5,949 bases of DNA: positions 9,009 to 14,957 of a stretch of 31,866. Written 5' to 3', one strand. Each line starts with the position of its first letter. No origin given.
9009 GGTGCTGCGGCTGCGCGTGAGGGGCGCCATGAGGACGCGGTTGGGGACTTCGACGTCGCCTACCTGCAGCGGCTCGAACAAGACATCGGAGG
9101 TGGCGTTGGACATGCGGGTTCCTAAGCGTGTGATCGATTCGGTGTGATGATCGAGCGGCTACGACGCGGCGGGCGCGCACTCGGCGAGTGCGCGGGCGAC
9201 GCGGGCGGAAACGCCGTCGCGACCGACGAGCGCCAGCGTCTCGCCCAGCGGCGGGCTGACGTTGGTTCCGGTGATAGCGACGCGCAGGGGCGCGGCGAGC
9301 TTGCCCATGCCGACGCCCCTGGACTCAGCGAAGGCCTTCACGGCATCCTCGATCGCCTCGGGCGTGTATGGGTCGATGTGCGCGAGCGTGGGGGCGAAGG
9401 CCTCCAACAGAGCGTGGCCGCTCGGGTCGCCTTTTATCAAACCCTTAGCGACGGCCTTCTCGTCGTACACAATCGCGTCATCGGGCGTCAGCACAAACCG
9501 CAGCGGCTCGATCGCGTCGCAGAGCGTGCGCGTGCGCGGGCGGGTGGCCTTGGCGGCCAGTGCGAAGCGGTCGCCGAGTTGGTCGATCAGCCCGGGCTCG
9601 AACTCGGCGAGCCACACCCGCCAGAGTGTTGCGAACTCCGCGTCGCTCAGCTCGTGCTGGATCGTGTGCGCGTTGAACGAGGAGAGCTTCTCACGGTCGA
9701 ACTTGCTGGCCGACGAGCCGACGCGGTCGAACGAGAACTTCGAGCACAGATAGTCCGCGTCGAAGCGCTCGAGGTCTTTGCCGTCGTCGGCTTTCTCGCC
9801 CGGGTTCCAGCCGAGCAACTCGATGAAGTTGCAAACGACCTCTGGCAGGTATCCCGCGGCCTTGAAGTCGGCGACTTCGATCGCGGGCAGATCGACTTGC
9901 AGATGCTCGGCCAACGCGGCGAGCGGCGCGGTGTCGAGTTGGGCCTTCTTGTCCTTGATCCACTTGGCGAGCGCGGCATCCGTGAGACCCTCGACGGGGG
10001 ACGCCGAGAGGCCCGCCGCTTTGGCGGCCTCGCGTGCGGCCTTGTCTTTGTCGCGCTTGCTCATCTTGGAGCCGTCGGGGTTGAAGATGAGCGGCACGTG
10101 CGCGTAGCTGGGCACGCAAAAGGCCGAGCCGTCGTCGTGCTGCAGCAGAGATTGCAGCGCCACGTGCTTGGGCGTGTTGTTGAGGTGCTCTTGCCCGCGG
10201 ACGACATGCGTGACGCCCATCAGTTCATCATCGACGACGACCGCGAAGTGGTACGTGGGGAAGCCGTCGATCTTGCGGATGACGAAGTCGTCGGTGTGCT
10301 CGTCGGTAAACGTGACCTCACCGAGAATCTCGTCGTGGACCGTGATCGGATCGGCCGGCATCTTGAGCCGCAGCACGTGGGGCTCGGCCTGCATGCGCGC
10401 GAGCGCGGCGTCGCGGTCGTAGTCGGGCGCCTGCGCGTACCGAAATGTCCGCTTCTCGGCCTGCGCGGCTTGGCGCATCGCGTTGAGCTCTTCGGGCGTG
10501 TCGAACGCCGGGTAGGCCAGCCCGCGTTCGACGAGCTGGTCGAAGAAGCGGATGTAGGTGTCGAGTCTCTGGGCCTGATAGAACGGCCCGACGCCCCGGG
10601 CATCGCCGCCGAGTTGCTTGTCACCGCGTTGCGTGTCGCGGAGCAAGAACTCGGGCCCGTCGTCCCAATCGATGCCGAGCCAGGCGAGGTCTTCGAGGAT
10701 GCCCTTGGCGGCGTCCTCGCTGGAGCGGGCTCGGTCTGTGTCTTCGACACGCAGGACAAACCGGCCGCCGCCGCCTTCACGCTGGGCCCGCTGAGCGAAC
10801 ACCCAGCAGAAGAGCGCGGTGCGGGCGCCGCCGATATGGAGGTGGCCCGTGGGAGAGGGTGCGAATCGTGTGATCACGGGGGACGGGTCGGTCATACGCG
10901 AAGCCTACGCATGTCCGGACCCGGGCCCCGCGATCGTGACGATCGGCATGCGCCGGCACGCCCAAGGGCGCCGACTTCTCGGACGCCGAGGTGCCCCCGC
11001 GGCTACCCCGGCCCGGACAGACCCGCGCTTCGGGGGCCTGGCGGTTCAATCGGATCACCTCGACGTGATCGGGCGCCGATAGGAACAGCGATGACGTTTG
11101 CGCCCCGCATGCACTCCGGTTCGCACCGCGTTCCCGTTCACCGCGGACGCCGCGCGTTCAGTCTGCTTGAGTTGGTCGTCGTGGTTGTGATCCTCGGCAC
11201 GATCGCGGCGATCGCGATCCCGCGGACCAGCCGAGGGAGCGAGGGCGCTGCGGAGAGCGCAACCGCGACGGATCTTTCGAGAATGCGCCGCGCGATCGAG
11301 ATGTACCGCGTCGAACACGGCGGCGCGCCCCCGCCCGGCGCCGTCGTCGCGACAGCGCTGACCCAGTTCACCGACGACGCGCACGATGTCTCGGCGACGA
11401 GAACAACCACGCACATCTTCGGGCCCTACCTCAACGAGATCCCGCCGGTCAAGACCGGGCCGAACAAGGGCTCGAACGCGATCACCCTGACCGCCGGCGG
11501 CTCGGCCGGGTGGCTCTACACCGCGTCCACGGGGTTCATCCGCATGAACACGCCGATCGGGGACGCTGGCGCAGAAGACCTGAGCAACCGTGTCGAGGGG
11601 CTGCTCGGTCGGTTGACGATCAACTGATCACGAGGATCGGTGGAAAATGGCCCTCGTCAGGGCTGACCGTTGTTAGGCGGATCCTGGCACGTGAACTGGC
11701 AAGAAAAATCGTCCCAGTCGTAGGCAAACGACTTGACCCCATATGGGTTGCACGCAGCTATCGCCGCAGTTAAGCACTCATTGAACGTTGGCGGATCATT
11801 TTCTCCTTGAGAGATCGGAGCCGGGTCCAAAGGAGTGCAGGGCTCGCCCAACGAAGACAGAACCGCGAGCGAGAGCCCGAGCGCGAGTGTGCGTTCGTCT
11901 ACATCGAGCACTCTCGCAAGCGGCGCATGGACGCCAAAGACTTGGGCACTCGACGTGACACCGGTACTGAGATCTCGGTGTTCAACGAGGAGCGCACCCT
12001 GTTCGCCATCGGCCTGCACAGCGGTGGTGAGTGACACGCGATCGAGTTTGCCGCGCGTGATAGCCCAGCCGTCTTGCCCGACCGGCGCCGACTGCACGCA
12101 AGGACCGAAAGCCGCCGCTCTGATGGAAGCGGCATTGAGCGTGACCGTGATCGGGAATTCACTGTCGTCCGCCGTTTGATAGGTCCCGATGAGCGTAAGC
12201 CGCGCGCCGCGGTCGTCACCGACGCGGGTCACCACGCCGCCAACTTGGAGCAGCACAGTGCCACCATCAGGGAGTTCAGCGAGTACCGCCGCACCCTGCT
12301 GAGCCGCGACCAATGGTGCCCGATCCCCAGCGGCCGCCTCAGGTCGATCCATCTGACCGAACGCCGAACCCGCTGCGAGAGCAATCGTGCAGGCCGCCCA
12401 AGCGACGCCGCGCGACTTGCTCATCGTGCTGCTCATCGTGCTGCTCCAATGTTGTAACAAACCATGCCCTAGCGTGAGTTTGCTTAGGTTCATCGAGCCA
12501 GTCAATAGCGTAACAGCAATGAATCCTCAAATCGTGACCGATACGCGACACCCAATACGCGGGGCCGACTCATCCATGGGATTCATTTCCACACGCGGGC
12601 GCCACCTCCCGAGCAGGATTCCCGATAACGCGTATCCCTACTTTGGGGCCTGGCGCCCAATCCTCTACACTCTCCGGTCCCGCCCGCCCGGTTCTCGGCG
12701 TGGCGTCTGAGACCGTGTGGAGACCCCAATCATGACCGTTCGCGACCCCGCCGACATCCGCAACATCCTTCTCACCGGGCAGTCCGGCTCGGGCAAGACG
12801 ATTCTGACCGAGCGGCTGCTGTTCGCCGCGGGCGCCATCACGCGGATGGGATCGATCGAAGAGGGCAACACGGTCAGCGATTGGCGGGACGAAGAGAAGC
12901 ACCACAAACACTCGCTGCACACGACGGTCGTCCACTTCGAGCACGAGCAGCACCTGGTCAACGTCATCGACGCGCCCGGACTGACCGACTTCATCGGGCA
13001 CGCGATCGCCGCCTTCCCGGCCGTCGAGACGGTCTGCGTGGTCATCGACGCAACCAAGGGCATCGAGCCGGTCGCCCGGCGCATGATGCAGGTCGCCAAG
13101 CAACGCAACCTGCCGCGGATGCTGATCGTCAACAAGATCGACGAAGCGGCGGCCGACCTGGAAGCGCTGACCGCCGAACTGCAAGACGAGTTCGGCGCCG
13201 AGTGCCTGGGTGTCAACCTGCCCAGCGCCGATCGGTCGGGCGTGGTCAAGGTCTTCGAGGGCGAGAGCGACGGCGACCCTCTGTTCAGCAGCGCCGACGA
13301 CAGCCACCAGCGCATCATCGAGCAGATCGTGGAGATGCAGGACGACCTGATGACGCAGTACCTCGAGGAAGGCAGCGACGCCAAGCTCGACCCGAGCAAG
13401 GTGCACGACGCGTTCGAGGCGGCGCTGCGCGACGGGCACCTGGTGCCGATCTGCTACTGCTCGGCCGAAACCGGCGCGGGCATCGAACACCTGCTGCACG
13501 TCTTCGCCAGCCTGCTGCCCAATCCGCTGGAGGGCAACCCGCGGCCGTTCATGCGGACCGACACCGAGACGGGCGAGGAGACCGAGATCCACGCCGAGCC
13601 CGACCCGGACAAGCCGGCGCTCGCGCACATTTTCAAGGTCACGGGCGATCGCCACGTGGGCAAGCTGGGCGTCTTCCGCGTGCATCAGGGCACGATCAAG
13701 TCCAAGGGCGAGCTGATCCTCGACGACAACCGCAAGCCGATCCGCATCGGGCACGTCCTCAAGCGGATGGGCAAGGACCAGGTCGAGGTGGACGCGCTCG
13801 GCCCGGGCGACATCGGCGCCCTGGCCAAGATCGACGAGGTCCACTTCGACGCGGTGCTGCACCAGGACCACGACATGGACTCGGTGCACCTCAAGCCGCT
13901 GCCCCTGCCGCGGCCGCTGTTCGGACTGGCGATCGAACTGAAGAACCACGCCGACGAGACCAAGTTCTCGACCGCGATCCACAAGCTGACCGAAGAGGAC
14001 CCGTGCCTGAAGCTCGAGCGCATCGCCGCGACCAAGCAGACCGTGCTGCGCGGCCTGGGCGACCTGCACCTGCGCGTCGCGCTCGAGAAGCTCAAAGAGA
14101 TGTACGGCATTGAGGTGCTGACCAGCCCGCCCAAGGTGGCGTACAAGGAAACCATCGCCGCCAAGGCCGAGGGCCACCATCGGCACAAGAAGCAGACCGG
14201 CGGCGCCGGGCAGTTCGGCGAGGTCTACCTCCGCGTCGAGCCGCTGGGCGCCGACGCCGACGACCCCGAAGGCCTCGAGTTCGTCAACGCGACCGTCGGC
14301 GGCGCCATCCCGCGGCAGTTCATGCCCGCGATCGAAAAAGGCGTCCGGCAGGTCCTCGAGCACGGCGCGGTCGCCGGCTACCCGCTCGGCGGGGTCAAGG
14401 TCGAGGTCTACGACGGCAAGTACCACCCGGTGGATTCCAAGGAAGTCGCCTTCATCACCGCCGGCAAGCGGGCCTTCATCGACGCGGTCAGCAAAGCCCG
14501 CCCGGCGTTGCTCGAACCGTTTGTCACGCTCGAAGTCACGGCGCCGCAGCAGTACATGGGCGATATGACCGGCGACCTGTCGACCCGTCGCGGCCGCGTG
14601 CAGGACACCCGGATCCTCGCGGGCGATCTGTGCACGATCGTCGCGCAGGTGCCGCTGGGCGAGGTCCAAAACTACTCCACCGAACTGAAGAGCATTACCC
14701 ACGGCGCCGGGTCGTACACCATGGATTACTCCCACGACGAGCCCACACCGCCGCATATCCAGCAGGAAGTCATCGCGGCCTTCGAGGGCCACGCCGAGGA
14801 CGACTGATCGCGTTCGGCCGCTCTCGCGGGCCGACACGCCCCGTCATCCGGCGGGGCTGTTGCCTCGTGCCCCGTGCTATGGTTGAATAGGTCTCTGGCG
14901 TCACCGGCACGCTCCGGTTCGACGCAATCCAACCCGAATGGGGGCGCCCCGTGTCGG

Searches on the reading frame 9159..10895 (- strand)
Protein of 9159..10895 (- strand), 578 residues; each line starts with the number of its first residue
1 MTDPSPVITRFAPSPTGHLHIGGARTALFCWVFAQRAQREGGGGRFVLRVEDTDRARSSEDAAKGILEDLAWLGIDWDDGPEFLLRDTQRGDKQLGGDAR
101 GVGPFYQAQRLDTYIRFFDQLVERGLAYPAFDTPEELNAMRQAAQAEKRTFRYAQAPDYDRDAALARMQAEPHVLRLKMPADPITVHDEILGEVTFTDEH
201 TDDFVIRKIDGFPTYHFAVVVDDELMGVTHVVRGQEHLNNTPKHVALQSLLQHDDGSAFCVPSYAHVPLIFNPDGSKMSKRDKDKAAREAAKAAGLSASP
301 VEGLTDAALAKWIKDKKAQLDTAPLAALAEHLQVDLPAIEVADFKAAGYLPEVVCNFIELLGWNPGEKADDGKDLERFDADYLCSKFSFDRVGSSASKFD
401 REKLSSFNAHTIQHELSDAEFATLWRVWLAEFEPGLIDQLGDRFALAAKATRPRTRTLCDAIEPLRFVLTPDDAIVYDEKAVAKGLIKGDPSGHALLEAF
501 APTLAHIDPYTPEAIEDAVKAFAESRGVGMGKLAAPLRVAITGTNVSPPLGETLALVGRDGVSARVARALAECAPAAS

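Call 41: search_protein_families(library=pfam, proteins=[window:9159-10895:-], max_evalue=0.00001)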
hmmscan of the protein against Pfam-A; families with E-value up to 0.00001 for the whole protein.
window:9159-10895:- (578 aa): 2 families
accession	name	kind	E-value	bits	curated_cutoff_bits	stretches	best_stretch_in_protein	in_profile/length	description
PF00749.27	tRNA-synt_1c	-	1.5e-77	261.1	23.4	1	7-286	2-252/314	tRNA synthetases class I (E and Q), catalytic domain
PF19269.4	Anticodon_2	-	1.3e-26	94.1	23.6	1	442-570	14-141/141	Anticodon binding domain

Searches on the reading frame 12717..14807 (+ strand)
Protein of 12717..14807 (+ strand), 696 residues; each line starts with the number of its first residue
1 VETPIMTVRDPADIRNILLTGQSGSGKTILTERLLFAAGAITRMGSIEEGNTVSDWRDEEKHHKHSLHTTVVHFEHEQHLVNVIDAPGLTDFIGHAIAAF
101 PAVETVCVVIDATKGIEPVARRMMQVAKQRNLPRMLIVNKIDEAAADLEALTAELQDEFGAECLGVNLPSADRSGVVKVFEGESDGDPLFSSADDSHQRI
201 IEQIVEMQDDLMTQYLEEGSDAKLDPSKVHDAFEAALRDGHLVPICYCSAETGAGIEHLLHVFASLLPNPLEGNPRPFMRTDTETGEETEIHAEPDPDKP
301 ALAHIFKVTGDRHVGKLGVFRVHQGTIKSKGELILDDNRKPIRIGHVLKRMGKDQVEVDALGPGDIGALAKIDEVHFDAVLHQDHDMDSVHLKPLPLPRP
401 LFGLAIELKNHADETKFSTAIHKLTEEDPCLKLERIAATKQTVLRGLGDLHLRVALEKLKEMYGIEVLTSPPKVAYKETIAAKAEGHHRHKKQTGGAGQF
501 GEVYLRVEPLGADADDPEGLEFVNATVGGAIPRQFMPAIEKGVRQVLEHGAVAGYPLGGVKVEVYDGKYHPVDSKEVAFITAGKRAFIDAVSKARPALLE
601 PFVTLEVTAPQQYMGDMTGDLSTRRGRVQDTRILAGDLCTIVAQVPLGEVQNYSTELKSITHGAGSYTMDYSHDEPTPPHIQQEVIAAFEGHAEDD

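Call 41: search_protein_families(library=pfam, proteins=[window:12717-14807:+], max_evalue=0.00001)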
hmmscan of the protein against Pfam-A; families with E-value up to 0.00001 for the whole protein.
window:12717-14807:+ (696 aa): 5 families
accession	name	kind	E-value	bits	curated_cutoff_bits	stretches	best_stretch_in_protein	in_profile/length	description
PF03764.24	EFG_IV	-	2.1e-38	131.3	24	1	472-594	1-120/121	Elongation factor G, domain IV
PF00009.33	GTP_EFTU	-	1.3e-37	129.7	26.5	1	13-268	2-187/188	Elongation factor Tu GTP binding domain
PF00679.30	EFG_C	-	9e-25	87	27.9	1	598-684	2-88/89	Elongation factor G C-terminus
PF14492.12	EFG_III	-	6.4e-23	81.1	27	1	397-469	1-73/75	Elongation Factor G, domain III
PF22042.2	EF-G_D2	-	4.6e-09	36.7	27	1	301-375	2-74/84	Elongation factor G domain 2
